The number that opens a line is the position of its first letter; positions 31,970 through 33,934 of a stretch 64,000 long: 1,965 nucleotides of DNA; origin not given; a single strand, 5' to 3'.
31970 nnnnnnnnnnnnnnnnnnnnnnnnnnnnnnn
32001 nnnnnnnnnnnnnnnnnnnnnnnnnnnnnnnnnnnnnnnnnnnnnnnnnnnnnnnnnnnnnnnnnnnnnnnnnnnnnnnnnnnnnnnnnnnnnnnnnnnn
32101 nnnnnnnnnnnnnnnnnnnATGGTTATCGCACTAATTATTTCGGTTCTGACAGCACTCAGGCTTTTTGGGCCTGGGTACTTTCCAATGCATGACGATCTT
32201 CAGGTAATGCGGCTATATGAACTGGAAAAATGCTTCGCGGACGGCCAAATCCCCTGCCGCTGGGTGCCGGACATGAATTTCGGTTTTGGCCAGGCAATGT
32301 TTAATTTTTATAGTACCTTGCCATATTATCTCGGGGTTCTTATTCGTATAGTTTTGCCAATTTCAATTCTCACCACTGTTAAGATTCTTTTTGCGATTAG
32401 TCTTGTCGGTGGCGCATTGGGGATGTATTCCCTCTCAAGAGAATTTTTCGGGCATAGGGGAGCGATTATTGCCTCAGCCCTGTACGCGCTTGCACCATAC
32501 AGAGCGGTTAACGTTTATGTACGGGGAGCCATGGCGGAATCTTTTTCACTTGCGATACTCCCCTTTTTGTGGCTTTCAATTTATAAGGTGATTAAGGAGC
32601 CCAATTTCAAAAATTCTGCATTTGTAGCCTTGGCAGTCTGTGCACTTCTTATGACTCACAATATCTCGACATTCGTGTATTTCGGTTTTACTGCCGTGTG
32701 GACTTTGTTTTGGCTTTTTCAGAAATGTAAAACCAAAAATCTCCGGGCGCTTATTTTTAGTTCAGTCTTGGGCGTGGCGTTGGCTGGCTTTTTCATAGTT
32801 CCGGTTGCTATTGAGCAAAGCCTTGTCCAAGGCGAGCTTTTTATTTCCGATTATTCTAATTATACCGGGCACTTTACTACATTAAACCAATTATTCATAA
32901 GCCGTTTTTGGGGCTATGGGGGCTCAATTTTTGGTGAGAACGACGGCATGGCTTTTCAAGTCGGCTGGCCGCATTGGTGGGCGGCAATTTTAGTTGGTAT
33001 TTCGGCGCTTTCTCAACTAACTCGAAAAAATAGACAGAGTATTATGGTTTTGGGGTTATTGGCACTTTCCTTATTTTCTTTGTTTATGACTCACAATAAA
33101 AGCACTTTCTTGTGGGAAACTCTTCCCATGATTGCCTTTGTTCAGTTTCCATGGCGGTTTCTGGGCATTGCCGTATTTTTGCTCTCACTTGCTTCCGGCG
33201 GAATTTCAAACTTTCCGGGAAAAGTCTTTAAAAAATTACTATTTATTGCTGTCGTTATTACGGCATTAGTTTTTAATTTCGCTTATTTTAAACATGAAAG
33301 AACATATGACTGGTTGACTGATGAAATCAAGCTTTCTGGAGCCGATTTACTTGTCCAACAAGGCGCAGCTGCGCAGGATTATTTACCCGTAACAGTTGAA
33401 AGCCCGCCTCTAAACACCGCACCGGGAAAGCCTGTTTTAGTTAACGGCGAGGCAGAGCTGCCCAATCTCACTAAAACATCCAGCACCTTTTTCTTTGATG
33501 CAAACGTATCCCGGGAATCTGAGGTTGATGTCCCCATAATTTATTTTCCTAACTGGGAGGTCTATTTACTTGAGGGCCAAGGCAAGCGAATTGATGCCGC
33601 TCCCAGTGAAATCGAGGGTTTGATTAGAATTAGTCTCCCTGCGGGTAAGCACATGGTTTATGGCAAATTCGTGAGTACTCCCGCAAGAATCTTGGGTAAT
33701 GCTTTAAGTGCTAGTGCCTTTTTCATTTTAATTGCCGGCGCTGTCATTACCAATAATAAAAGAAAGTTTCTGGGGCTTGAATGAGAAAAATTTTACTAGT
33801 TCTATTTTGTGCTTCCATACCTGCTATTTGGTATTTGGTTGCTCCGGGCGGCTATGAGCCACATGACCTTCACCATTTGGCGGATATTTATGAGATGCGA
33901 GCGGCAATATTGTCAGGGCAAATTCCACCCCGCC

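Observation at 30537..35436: Tandem triplication of an uncharacterised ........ / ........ membrane protein family, a candidate new GT-C-like transferase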

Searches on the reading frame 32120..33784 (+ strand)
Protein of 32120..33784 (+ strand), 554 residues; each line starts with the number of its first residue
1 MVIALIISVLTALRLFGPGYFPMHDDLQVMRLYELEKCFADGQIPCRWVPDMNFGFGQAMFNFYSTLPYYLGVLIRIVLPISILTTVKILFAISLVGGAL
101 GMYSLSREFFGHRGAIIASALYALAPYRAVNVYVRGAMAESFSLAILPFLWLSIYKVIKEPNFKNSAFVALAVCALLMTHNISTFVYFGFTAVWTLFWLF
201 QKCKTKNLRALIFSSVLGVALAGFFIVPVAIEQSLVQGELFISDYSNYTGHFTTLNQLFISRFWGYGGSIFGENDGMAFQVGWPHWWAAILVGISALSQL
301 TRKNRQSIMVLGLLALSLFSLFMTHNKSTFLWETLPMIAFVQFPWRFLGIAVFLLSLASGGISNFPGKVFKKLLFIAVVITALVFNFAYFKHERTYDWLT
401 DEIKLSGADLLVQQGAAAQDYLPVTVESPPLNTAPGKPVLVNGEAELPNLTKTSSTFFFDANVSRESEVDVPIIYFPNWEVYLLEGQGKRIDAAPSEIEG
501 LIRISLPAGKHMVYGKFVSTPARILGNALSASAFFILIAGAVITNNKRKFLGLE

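Call 3: search_protein_families(library=pfam, proteins=[window:32120-33784:+], max_evalue=0.01)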
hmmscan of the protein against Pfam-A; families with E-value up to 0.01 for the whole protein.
window:32120-33784:+ (554 aa): 2 families
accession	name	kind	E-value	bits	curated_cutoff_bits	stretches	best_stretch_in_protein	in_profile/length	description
PF10131.15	PTPS_related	-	1.2e-11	44.3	26.4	1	61-394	1-314/621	6-pyruvoyl-tetrahydropterin synthase related domain; membrane protein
PF05373.16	Pro_3_hydrox_C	-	0.0048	17.5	25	0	386-422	57-93/101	L-proline 3-hydroxylase, C-terminal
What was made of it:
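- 32120..33784 (+): C2: second paralog (554 aa). HDD at 32189-32197. This copy was modelled. PF10131, 44.3 bits against GA 26.4 (call 3).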

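Call 4: search_protein_families(library=ncbifam, proteins=[window:32120-33784:+], max_evalue=0.01)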
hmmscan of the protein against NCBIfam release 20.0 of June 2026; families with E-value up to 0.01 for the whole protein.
window:32120-33784:+ (554 aa): 0 families

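Call 10: find_homologous_proteins(query=window:32120-33784:+, max_evalue=0.00001)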
Query window:32120-33784:+ (554 aa): 1144 proteins with E <= 0.00001 among 8000 candidates; the best 120 are listed.
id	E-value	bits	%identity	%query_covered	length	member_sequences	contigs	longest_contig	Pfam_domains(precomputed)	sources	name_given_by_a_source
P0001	0.0e+0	1224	99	100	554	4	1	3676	PF10131.16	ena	-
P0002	1.1e-267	907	71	100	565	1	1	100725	PF10131.16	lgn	-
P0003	1.5e-250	851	67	97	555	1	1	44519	PF10131.16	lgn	-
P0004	6.3e-242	822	65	100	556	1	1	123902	PF10131.16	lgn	-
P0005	6.1e-233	793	63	99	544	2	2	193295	-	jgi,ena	-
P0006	1.1e-230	785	62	99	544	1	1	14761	-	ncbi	-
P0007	1.6e-230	785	62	99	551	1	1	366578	PF10131.16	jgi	-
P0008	2.0e-229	781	61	99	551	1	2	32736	PF10131.16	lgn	-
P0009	2.4e-225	768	61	96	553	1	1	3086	PF10131.16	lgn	-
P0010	2.9e-209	714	57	100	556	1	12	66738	PF10131.16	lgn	-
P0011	2.3e-208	711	58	100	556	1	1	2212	PF10131.16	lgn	-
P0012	5.2e-204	697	55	100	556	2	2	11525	PF10131.16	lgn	-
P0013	1.8e-199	682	54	100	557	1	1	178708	PF10131.16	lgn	-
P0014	1.3e-195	669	55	96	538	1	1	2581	PF10131.16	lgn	-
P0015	1.9e-192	659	52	100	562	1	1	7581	PF10131.16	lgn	-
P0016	1.5e-190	653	53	99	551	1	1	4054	PF10131.16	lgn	-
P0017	3.2e-188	645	52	99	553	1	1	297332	PF10131.16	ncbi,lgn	-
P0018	8.6e-188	644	51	100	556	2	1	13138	PF10131.16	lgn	-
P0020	1.5e-175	603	48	96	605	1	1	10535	PF10131.16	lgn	-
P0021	1.1e-174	600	48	100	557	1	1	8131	PF10131.16,PF09586.17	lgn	-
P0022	1.6e-174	600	50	99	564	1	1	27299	PF10131.16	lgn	-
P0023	5.3e-174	598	49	100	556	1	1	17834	PF10131.16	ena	-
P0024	2.8e-172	592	49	99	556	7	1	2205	PF10131.16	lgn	-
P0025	3.0e-172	592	48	99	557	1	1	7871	PF10131.16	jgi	jgi:hypothetical protein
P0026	1.3e-171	590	50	97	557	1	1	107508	PF10131.16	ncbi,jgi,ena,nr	ncbi:MAG TPA: 6-pyruvoyl-tetrahydropterin synthase-related protein [Patescibacteria group bacterium]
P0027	3.7e-171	589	48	99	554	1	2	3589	PF10131.16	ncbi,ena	-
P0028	6.4e-171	588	49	99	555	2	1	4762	PF10131.16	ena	-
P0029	1.2e-170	587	47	99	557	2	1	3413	PF10131.16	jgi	-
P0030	1.3e-170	587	48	99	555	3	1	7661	PF10131.16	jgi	jgi:hypothetical protein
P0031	2.3e-170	586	47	99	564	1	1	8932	PF10131.16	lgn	-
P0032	2.5e-170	586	49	99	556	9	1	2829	PF10131.16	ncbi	-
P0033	6.2e-170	585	49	97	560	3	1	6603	PF10131.16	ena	-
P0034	7.8e-170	584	49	97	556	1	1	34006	PF10131.16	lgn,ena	-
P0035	1.2e-169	584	49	97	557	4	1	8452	PF10131.16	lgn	-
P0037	1.4e-169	584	48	99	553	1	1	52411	PF10131.16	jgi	jgi:hypothetical protein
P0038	2.5e-169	583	52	90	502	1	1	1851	PF10131.16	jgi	jgi:hypothetical protein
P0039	3.4e-169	582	48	99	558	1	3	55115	PF10131.16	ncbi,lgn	-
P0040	3.6e-169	582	49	99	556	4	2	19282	PF10131.16,PF09586.17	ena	-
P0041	6.8e-169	581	49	99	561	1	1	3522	PF10131.16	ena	-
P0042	1.5e-168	580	48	99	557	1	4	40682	PF10131.16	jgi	-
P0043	2.1e-168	580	47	99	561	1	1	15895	PF10131.16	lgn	-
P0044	2.4e-168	579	49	97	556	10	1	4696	PF10131.16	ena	-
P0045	6.9e-168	578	48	99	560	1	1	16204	PF10131.16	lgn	-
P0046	1.6e-167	577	47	97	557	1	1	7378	PF10131.16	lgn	-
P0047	1.9e-167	576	48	99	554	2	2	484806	PF10131.16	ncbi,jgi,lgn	-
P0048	2.8e-167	576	49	97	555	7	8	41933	PF10131.16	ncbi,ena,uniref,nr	ncbi:hypothetical protein A2V56_00810 [Candidatus Woesebacteria bacterium RBG_19FT_COMBO_42_9]|unire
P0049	4.7e-167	575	50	99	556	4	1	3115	PF10131.16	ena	-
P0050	8.1e-167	574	48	96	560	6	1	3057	PF10131.16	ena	-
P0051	9.6e-167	574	47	98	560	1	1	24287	PF10131.16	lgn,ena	-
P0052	1.1e-166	574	48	99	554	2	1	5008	PF10131.16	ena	-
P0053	1.5e-166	574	50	99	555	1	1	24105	PF10131.16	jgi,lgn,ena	-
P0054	2.5e-166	573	46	99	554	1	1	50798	PF10131.16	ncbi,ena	-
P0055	3.0e-166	573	51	97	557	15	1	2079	PF10131.16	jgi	-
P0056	3.7e-165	569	50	95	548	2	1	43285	PF10131.16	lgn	-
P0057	6.7e-165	568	48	95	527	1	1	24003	PF10131.16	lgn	-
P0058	1.3e-164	567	50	98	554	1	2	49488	PF10131.16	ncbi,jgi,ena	-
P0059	2.2e-164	566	48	99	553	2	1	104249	PF10131.16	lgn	-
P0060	2.2e-164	566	49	97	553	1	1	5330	PF10131.16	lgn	-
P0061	3.4e-164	566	48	99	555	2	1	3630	PF10131.16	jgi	jgi:hypothetical protein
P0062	6.7e-164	565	48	99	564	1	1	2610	PF10131.16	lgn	-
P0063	7.0e-164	565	47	97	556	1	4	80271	PF10131.16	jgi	-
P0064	1.3e-163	564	46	99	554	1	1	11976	PF10131.16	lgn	-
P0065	1.7e-163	563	48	97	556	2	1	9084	PF10131.16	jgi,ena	-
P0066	3.9e-163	562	46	99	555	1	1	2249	PF10131.16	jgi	jgi:hypothetical protein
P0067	9.8e-163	561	48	97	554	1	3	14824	PF10131.16,PF20176.4,PF09586.17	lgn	-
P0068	3.6e-162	559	46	99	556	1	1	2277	PF10131.16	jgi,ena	-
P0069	1.7e-161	557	48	99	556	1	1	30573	PF10131.16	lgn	-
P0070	2.7e-161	556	46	97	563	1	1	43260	PF10131.16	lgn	-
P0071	5.9e-161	555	46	99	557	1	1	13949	PF10131.16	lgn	-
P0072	7.5e-161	555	45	97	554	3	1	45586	PF10131.16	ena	-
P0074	3.4e-160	553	44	99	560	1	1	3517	PF10131.16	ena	-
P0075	3.4e-160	553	48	99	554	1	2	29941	PF10131.16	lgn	-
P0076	4.8e-160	552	46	98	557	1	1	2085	PF10131.16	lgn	-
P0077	1.8e-159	550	47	96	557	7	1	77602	PF10131.16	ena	-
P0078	2.3e-159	550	46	97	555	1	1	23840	PF10131.16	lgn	-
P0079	5.3e-159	549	45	97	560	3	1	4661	PF10131.16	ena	-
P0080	9.1e-159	548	48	97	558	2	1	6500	PF10131.16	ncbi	-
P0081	1.1e-158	548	47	99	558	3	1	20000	PF10131.16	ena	-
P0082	2.1e-158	547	48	95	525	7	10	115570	PF10131.16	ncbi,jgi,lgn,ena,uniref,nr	ncbi:MAG: hypothetical protein UT24_C0013G0010 [Candidatus Woesebacteria bacterium GW2011_GWB1_39_12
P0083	4.2e-158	546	48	97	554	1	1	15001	PF10131.16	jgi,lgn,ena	-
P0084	4.4e-158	546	49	97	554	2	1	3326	PF10131.16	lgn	-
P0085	4.6e-158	545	47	98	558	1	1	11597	PF10131.16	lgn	-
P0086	7.7e-158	545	47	96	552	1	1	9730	PF10131.16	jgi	jgi:hypothetical protein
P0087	8.5e-158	545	51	85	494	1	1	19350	PF10131.16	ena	-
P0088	1.3e-157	544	47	95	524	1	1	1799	PF10131.16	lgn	-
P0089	1.4e-157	544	48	97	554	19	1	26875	PF10131.16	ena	-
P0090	2.3e-157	543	46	99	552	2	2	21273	PF10131.16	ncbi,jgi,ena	jgi:hypothetical protein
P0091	2.4e-157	543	46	99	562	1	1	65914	PF10131.16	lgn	-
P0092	3.7e-157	542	45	97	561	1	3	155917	PF10131.16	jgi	jgi:hypothetical protein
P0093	4.0e-157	542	48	99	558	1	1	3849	PF10131.16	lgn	-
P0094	1.0e-156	541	47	99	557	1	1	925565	PF10131.16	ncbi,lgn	-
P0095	4.1e-156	539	45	99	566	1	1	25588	PF10131.16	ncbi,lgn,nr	ncbi:hypothetical protein JXA63_01870 [Candidatus Woesebacteria bacterium]|nr:hypothetical protein [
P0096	8.4e-156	538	46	97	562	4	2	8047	PF10131.16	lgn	-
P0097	1.0e-155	538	48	95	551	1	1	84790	PF10131.16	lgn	-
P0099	7.4e-155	535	46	99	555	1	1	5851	PF10131.16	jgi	-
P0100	9.2e-155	535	46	99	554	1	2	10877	PF10131.16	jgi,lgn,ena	-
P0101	1.7e-154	534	48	96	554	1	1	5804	PF10131.16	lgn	-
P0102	5.1e-154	532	46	97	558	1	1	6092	PF10131.16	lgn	-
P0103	9.7e-153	528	45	99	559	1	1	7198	PF10131.16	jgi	jgi:hypothetical protein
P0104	2.4e-152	527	48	93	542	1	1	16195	PF10131.16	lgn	-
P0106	2.1e-151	524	46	96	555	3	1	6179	PF10131.16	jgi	jgi:hypothetical protein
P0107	4.1e-151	523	45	97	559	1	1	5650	PF10131.16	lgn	-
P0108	3.2e-150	520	45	96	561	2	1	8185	PF10131.16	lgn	-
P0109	5.9e-150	519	44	99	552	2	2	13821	PF10131.16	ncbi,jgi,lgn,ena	-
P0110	4.6e-149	516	43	97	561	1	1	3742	PF10131.16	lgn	-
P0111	9.3e-149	515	46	94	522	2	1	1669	PF10131.16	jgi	-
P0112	1.1e-147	511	45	98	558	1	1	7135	PF10131.16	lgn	-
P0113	1.2e-146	508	46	95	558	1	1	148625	PF10131.16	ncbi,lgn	-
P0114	3.6e-146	506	45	98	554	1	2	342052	PF10131.16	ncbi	-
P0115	2.0e-145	504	44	95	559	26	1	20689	PF10131.16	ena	-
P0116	5.2e-145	502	45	97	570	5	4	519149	PF10131.16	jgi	-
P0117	8.3e-145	502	45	96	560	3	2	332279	PF10131.16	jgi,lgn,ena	-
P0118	1.9e-144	501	43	96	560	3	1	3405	PF10131.16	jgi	-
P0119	3.0e-144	500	44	99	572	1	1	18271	PF10131.16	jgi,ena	-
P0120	6.5e-144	499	45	99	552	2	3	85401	PF10131.16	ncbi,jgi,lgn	-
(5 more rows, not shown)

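Call 11: search_solved_structures(query=window:32120-33784:+, max_evalue=10)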
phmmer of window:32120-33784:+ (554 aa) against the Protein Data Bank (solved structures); distinct sequences matched with E-value up to 10: 2.
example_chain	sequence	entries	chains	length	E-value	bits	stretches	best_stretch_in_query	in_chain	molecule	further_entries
5jq9_A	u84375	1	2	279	1.4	10.7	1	18-84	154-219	Dihydropteroate synthase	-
3tyu_A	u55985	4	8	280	1.4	10.7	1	18-84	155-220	7,8-dihydropteroate synthase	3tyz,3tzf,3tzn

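Call 18: find_related_loci(query=A2, collection=genome_contigs, flank=10000)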
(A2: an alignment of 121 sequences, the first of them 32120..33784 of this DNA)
Query A2 (554 aa) in genome_contigs; peptide patterns used: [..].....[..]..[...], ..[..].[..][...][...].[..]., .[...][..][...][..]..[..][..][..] (x = any residue, [..] = any of these).
599 stretches matched a pattern (row limit reached: there are more); 552 encode a relative of the query (tblastn E <= 1e-3); the best 80 are kept; 79 distinct loci.
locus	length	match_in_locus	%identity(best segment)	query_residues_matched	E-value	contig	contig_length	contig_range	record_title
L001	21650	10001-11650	52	1-549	0e+0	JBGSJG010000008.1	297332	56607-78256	MAG: Patescibacteria group bacterium isolate JTS-AC151 k141_2430206, whole genome shotgun sequence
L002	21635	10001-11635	47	2-549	2e-166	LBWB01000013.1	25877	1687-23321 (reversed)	MAG: Candidatus Woesebacteria bacterium GW2011_GWB1_39_12 UT24_C0013, whole genome shotgun sequence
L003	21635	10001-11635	48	2-549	4e-165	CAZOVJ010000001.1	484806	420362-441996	MAG TPA_asm: uncultured Gammaproteobacteria bacterium isolate SRP068000_co4_46 genome assembly, contig: NODE_3_length_48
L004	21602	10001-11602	49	15-549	3e-163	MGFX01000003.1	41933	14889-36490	MAG: Candidatus Woesebacteria bacterium RBG_16_42_24 RBG_16_scaffold_174, whole genome shotgun sequence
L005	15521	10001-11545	46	15-530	1e-157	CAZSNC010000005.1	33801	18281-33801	MAG TPA_asm: uncultured Gammaproteobacteria bacterium isolate SRP278252_co1_260 genome assembly, contig: NODE_1965_lengt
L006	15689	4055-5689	45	1-551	1e-155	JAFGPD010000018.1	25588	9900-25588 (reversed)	MAG: Candidatus Woesebacteria bacterium isolate Zod_Metabat.670 k87_2952426, whole genome shotgun sequence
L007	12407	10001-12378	46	1-549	4e-155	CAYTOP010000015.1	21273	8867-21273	MAG TPA_asm: uncultured Gammaproteobacteria bacterium isolate SRP050083_co1_427 genome assembly, contig: NODE_952_length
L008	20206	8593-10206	43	15-548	1e-150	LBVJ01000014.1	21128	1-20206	MAG: Candidatus Woesebacteria bacterium GW2011_GWA1_38_8 UT06_C0014, whole genome shotgun sequence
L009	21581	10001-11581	46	2-530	2e-148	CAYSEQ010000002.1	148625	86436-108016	MAG TPA_asm: uncultured Gammaproteobacteria bacterium isolate binchicken_co30_31 genome assembly, contig: NODE_125_lengt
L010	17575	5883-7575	49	15-539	1e-132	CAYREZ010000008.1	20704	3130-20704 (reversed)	MAG TPA_asm: uncultured Gammaproteobacteria bacterium isolate SRP050083_co1_461 genome assembly, contig: NODE_1003_lengt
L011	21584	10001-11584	44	3-538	1e-127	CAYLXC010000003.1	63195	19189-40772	MAG TPA_asm: uncultured Gammaproteobacteria bacterium isolate SRP178908_co2_35 genome assembly, contig: NODE_89_length_6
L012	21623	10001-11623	41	18-551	3e-126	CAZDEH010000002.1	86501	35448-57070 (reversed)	MAG TPA_asm: uncultured Gammaproteobacteria bacterium isolate SRP050083_co3_643 genome assembly, contig: NODE_98_length_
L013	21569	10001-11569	40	1-528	3e-125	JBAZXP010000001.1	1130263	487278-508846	MAG: Microgenomates group bacterium isolate SO_2017_GW1_59 NODE_11_length_1130263_cov_5.408407_OW334_2017, whole genome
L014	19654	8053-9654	40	15-549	5e-125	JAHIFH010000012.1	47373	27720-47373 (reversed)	MAG: Patescibacteria group bacterium isolate KR11_0.1_MetaG.mb.78 KR11_0.1_MetaG.mb.78_k141_241872, whole genome shotgun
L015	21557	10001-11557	41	3-528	4e-124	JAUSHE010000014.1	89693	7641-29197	MAG: Candidatus Daviesbacteria bacterium isolate E14_metabat.bin.170_sub E14_k141_1409817, whole genome shotgun sequence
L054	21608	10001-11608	35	19-554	1e-107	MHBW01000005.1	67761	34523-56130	MAG: Candidatus Blackburnbacteria bacterium RIFCSPHIGHO2_01_FULL_43_15b rifcsphigho2_01_scaffold_1474, whole genome shot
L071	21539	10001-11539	36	19-530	6e-102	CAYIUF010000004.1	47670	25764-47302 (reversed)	MAG TPA_asm: uncultured Gammaproteobacteria bacterium isolate ERP119705_co5_572 genome assembly, contig: NODE_694_length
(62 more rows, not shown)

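Call 27: predict_structure(alignment_id=A2)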
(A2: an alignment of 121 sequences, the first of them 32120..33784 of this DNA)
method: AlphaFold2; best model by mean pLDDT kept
length: 554 residues; sequences in the alignment: 121
mean_pLDDT: 94.5   pTM: 0.94
mean pLDDT of the five models: 94.5, 93.5, 93.4, 92.6, 92.3
residues with pLDDT >= 90: 491; 70-90: 56; 50-70: 6; < 50: 1
segments of 3 or more residues with pLDDT < 50: none
pLDDT, mean of each block of 10 residues (from residue 1): 97 97 92 94 90 91 78 97 98 98 98 98 97 96 98 98 98 96 95 98 96 98 93 89 77 93 88 81 96 97 96 98 96 92 95 98 94 97 97 96 95 86 91 96 98 96 98 95 92 95 98 95 95 98 97 92
secondary structure, 60 per line:
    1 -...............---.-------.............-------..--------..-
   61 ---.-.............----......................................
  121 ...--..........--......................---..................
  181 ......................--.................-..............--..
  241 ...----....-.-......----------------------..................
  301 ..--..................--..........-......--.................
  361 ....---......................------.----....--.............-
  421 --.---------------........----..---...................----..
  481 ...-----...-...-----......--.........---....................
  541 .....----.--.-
elements in order: H2-16 H28-40 H66-78 H83-123 H126-135 H138-159 H163-179 H181-202 H205-221 H223-235 H239-243 H248-251 H255-260 H283-302 H305-322 H326-334 H336-341 H344-364 H368-389 H401-404 H407-419 E439-446 E456-474 E479-483 E489-491 E493-495 E501-506 E509-517 H521-545
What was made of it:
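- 32120..33784 (+): AF2 pLDDT 94.5, pTM 0.94 (call 27).
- On GT-C glycosyltransferase superfamily: AF2 model, pLDDT 94.5 (call 27).
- Checked: Corrections: (i) each protein has a further C-terminal TM helix after the beta-rich domain (C2 helix 521-545, call 27).
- Fold: AF2 pLDDT 94.5 (call 27).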

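Call 30: fold_search(model_id=the predicted structure, library=pdb)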
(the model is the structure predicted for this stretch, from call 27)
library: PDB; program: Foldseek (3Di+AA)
matches with E <= 10: 518; with E <= 0.001: 23
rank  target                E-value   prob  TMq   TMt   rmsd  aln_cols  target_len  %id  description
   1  6w98_A                8.1e-06  1.00  0.47  0.22   6.0       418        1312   16  Single-Particle Cryo-EM Structure of Arabinofuranosyltransferase AftD from Mycobacteria (released 2020-05-13)
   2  6wby                  2.6e-05  1.00  0.45  0.22   6.2       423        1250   14  Single-Particle Cryo-EM Structure of Arabinofuranosyltransferase AftD from Mycobacteria, Mutant R1389S Class 2 (released 2020-05-13)
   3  3wak                  4.6e-05  1.00  0.41  0.28  13.6       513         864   15  Crystal structure of the Archaeoglobus fulgidus oligosaccharyltransferase (O29867_ARCFU) in the apo form (released 2013-10-30)
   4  8age_A                7.8e-05  1.00  0.38  0.34  11.9       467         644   12  Structure of yeast oligosaccharylransferase complex with acceptor peptide bound (released 2022-12-07)
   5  7e9s_A                9.7e-05  1.00  0.37  0.25  11.9       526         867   14  Archaeal oligosaccharyltransferase AglB from Archaeoglobus fulgidus in complex with an inhibitory peptide and a dolich (released 2021-09-08)
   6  8pn9_A                1.3e-04  1.00  0.42  0.36  12.7       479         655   12  Structure of human oligosaccharyltransferase OST-A complex bound to NGI-1 (released 2024-05-08)
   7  7bvc_A                1.4e-04  1.00  0.36  0.21  21.1       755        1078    8  Cryo-EM structure of Mycobacterium smegmatis arabinosyltransferase EmbA-EmbB-AcpM2 in complex with ethambutol (released 2020-04-29)
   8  5f15                  1.6e-04  1.00  0.37  0.38   7.3       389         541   12  Crystal Structure of ArnT from Cupriavidus metallidurans bound to Undecaprenyl phosphate (released 2016-02-17)
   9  8agb_A                2.1e-04  1.00  0.41  0.36  14.4       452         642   12  Structure of yeast oligosaccharylransferase complex with lipid-linked oligosaccharide bound (released 2022-12-07)
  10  6ezn_F                2.2e-04  1.00  0.43  0.38  12.1       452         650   13  Cryo-EM structure of the yeast oligosaccharyltransferase (OST) complex (released 2018-01-17)
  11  6c26_A                2.5e-04  1.00  0.39  0.34  16.3       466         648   13  The Cryo-EM structure of a eukaryotic oligosaccharyl transferase complex (released 2018-01-31)
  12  9n9j_I                2.6e-04  1.00  0.41  0.33  11.2       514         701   13  Structure of a GRP94 folding intermediate engaged with a CCDC134- and FKBP11-bound secretory translocon (released 2025-11-19)
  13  7oci_F                2.9e-04  1.00  0.41  0.36  12.6       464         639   11  Cryo-EM structure of yeast Ost6p containing oligosaccharyltransferase complex (released 2022-02-16)
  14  6x0o                  3.7e-04  1.00  0.32  0.19  21.5       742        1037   10  Single-Particle Cryo-EM Structure of Arabinosyltransferase EmbB from Mycobacterium smegmatis (released 2020-06-10)
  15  7bve_A                3.8e-04  1.00  0.33  0.20  20.6       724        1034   10  Cryo-EM structure of Mycobacterium smegmatis arabinosyltransferase EmbC2-AcpM2 in complex with ethambutol (released 2020-04-29)
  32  7bvc_B                3.2e-03  1.00  0.38  0.22  20.8       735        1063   10  Cryo-EM structure of Mycobacterium smegmatis arabinosyltransferase EmbA-EmbB-AcpM2 in complex with ethambutol (released 2020-04-29)
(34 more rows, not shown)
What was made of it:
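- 32120..33784 (+): Foldseek top hits are all GT-C enzymes (call 30).
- Closest known: Mycobacterial embCAB and AftD arabinosyltransferases. Same: AftD is the best structural match (6w98, E 8e-6, TMq 0.47; call 30). The Emb proteins are paralogous GT-Cs that use a polyprenyl-P-sugar donor, carry C-terminal external carbohydrate-binding domains, and form paralog complexes (EmbA-EmbB 7bvc, EmbC2 7bve; call 30).
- Transporter hits have probability below 0.5 and TM-score about 0.1 (call 30). Solved precedents of paralogous GT-C heteromers appear among the fold hits (EmbA-EmbB 7bvc, call 30). Weak Foldseek matches to MFS transporters (GLUT3, YajR) appear in the list (call 30).
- Tried and rejected: Transporter fold: rejected (call 30).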
